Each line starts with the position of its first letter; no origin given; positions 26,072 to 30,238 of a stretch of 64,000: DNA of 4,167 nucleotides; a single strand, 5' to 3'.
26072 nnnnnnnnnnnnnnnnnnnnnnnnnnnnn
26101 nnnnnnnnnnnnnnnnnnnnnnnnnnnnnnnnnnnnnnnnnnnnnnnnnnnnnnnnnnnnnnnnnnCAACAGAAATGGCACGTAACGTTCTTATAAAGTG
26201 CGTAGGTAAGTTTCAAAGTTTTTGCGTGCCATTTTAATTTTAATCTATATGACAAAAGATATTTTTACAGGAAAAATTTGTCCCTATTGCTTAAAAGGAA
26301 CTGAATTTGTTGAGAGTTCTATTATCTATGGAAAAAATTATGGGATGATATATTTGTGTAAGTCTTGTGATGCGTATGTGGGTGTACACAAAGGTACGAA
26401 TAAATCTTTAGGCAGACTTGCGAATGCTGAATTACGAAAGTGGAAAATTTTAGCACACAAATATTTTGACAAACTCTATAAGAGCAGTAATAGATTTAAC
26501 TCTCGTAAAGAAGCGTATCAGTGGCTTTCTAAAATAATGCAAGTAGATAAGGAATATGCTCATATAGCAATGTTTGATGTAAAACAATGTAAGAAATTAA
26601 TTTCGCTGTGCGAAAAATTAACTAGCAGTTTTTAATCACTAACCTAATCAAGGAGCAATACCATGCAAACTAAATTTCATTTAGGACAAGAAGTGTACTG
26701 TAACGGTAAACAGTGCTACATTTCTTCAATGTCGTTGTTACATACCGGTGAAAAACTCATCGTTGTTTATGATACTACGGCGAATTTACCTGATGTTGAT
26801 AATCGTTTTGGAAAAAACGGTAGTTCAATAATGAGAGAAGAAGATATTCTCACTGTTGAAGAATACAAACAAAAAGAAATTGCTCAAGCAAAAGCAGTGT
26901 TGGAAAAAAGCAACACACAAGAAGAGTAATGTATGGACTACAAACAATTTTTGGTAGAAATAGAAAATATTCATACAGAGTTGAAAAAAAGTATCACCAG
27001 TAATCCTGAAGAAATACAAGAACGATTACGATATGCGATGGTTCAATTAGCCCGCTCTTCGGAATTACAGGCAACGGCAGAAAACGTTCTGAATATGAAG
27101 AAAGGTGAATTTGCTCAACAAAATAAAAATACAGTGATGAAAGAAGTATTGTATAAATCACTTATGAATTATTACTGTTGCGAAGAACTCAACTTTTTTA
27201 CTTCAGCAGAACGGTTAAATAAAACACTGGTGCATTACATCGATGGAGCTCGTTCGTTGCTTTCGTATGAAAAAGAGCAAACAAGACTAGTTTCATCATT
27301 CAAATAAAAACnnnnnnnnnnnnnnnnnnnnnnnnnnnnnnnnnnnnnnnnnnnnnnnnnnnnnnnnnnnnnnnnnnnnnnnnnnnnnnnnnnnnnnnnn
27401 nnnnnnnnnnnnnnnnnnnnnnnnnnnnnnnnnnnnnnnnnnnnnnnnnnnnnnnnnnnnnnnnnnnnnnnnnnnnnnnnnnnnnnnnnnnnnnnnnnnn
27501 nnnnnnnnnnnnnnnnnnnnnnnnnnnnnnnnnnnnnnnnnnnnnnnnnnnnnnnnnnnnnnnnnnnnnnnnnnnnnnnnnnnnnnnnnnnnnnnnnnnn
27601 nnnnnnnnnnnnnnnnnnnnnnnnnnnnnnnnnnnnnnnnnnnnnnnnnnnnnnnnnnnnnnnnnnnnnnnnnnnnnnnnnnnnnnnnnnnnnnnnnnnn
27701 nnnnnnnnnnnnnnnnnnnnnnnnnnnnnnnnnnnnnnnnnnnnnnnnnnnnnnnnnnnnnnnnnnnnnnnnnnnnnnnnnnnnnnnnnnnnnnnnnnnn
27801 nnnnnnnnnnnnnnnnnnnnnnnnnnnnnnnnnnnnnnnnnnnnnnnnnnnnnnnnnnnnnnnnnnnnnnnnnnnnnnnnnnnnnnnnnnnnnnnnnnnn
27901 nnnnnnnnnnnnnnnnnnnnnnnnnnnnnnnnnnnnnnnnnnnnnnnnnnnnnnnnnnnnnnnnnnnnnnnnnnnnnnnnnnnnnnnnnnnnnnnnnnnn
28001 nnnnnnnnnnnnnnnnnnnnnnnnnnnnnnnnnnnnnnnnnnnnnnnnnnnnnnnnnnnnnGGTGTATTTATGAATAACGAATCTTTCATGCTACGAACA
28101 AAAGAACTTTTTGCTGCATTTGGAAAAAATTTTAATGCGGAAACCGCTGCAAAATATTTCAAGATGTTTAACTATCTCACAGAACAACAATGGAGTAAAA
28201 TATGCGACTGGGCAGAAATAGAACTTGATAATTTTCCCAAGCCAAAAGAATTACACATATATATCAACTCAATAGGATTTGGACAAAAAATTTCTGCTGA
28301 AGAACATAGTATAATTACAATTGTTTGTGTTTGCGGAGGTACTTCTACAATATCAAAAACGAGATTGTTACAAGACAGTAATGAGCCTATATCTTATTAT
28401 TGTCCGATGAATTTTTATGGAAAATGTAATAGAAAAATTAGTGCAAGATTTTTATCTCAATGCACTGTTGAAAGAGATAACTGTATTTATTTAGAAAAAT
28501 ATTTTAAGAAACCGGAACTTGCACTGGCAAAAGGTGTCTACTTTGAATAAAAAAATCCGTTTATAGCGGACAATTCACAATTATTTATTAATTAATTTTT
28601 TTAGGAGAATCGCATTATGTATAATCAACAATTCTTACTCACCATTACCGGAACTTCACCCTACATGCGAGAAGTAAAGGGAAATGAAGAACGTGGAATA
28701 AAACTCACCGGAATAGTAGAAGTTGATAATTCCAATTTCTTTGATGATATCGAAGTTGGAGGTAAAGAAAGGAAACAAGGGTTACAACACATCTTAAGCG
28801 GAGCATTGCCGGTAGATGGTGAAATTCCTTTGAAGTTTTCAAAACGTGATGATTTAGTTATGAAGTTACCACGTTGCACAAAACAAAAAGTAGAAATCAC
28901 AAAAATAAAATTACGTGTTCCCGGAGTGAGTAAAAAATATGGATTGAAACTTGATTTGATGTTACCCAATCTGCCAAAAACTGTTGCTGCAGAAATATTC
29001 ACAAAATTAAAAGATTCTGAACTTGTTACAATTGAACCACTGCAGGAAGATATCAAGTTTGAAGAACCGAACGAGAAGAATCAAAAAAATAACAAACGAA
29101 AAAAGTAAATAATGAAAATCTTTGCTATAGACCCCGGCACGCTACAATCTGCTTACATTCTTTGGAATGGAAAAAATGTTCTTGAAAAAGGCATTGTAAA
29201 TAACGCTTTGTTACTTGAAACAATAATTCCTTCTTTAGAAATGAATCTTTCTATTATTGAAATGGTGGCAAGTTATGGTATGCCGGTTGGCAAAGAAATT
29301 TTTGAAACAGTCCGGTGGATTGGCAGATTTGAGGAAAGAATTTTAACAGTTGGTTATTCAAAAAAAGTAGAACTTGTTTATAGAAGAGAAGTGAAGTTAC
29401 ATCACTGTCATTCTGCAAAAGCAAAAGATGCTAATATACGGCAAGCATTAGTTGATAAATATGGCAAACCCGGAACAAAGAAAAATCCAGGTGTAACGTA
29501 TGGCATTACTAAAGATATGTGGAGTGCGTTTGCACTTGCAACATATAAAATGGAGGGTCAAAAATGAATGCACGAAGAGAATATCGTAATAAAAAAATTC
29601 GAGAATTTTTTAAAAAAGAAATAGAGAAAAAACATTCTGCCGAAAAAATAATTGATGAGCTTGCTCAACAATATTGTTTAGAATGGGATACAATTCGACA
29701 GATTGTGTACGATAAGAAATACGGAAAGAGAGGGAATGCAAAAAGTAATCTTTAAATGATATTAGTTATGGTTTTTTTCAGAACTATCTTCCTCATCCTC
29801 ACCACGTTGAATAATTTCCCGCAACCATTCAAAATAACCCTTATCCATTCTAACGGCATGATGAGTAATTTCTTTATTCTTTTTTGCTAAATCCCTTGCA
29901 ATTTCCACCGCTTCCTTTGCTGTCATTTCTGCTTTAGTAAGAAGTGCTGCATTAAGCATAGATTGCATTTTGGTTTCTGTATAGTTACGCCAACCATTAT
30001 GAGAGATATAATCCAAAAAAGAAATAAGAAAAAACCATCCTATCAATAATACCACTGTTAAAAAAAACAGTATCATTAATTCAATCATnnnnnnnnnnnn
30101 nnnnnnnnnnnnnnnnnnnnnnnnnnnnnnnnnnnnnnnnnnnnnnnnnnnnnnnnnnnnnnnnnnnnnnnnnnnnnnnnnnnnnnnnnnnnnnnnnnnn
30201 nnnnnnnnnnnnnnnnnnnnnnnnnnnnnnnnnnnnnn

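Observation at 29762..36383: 6.6-kb opposite-strand cargo island between the replication and packaging modules, rich in envelope and secreted proteins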

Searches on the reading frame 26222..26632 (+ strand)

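Call 8: search_protein_families(library=phrogs, proteins=[window:26222-26632:+], max_evalue=0.001)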
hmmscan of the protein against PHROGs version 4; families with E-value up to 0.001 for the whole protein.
window:26222-26632:+ (137 aa): 3 families
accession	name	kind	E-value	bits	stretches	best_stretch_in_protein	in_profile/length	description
phrog_1934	-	unknown function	1.7e-37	129.5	1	17-133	13-131/144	-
phrog_25081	-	unknown function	3.3e-15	56.9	1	66-133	1-66/75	-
phrog_30993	-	unknown function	0.00039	21.7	1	72-119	37-82/112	-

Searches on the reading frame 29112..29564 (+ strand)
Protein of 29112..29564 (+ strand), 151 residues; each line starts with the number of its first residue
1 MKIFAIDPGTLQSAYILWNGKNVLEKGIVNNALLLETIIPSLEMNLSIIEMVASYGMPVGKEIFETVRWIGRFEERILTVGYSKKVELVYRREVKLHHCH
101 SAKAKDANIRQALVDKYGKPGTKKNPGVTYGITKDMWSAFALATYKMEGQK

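Call 8: search_protein_families(library=phrogs, proteins=[window:29112-29564:+], max_evalue=0.001)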
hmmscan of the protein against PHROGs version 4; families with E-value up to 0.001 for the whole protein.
window:29112-29564:+ (151 aa): 1 family
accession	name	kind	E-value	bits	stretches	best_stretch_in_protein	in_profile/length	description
phrog_1770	-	DNA, RNA and nucleotide metabolism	1e-13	52.6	1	1-143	4-142/158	Holliday junction resolvase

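Call 32: find_related_loci(query=window:29112-29564:+, collection=viral_contigs, flank=10000)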
Query window:29112-29564:+ (151 aa) in viral_contigs; peptide patterns used: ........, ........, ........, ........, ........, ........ (x = any residue, [..] = any of these).
60 stretches matched a pattern; 25 encode a relative of the query (tblastn E <= 1e-3); 25 distinct loci.
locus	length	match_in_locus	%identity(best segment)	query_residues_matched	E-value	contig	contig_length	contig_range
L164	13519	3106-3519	50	1-143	3e-47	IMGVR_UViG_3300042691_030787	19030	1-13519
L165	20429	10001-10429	54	3-145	1e-45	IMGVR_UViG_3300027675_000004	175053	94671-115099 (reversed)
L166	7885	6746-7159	48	1-143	1e-43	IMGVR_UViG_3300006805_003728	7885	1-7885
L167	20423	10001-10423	49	1-144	2e-42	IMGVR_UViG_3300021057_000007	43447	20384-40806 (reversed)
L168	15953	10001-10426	50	1-143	1e-41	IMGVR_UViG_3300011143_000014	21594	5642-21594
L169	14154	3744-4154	52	3-145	8e-44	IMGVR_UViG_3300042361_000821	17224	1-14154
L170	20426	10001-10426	50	1-143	3e-40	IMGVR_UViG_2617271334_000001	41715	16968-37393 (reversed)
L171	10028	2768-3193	50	1-143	3e-40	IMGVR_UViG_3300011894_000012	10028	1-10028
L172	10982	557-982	50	1-143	2e-39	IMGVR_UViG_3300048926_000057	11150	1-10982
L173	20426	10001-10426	50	1-143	1e-39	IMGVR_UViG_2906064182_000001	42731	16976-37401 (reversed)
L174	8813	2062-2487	47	1-143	2e-39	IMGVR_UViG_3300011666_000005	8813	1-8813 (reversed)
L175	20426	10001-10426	47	1-143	2e-39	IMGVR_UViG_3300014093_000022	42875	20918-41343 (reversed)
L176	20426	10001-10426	49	1-143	5e-39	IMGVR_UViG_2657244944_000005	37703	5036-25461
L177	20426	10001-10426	50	1-143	4e-39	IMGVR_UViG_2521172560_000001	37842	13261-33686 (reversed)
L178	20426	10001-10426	49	1-143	8e-39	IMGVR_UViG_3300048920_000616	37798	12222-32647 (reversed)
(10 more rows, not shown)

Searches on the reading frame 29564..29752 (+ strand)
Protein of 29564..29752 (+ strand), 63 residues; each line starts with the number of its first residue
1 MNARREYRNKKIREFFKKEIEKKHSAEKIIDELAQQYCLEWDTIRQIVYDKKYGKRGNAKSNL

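Call 67: search_protein_families(library=padloc, proteins=[window:29564-29752:+], max_evalue=0.1)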
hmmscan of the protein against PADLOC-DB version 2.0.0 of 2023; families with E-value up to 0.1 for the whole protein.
window:29564-29752:+ (63 aa): 0 families

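Call 68: search_protein_families(library=ncbifam, proteins=[window:29564-29752:+], max_evalue=0.1)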
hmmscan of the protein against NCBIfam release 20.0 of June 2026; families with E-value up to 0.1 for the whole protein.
window:29564-29752:+ (63 aa): 1 family
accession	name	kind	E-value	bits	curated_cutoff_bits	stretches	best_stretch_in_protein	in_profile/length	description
NF040785.1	CD3324_fam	subfamily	0.00023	21.2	65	1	16-48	50-82/82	CD3324 family protein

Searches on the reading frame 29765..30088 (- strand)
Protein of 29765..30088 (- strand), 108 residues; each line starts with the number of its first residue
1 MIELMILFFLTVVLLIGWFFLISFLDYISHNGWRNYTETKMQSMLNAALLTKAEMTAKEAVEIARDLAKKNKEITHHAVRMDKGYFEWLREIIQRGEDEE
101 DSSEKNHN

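Call 6: search_protein_families(library=pfam, proteins=[window:29765-30088:-], max_evalue=1)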
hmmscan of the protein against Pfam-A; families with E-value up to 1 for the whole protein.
window:29765-30088:- (108 aa): 3 families
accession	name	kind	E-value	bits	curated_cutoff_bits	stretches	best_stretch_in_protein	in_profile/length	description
PF09954.14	DUF2188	-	0.017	15.7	22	1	56-77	27-48/62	Uncharacterized protein conserved in bacteria (DUF2188)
PF07219.19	HemY_N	-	0.1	13.2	31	1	5-72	23-90/107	HemY protein N-terminus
PF10011.15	DUF2254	-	0.17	11.1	28.8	1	6-87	123-206/368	Predicted membrane protein (DUF2254)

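Call 7: search_protein_families(library=phrogs, proteins=[window:29765-30088:-], max_evalue=0.1)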
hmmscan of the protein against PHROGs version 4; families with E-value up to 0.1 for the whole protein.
window:29765-30088:- (108 aa): 1 family
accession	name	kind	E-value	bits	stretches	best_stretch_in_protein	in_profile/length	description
phrog_26405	-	unknown function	0.089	14.2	0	4-35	8-38/122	-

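Call 67: search_protein_families(library=padloc, proteins=[window:29765-30088:-], max_evalue=0.1)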
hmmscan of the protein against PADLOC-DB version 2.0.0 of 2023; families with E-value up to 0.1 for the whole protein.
window:29765-30088:- (108 aa): 0 families

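Call 68: search_protein_families(library=ncbifam, proteins=[window:29765-30088:-], max_evalue=0.1)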
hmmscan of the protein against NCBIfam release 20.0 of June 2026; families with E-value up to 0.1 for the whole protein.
window:29765-30088:- (108 aa): 1 family
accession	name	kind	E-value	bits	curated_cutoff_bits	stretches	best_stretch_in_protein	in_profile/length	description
NF052531.1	Strep_LiaS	equivalog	0.038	13.3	450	1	5-95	43-131/328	envelope stress sensor histidine kinase LiaS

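Call 103: list_cluster_members(proteins=[window:29765-30088:-, window:30084-30827:-, window:30875-31627:-, window:31655-32020:-, window:32281-32904:-, window:33081-34418:-])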
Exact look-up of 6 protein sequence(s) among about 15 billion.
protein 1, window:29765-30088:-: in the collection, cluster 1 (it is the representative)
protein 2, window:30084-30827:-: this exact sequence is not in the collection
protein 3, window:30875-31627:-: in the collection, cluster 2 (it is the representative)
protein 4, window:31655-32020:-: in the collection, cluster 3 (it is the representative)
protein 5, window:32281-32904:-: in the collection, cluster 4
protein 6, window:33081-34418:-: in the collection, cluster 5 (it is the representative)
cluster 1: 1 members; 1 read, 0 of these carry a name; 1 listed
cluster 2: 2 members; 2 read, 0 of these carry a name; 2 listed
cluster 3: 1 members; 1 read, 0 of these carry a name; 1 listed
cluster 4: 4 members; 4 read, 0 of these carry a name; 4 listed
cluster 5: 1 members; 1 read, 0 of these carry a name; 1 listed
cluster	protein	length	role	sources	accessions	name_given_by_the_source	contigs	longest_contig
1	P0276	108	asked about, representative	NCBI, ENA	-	-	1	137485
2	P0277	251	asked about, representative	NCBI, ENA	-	-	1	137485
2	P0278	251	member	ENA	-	-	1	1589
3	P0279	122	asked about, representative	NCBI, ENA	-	-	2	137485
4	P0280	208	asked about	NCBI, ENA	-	-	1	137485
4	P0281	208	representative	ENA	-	-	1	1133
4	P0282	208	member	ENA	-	-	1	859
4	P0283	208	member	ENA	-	-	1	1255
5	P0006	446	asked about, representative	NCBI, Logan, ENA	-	-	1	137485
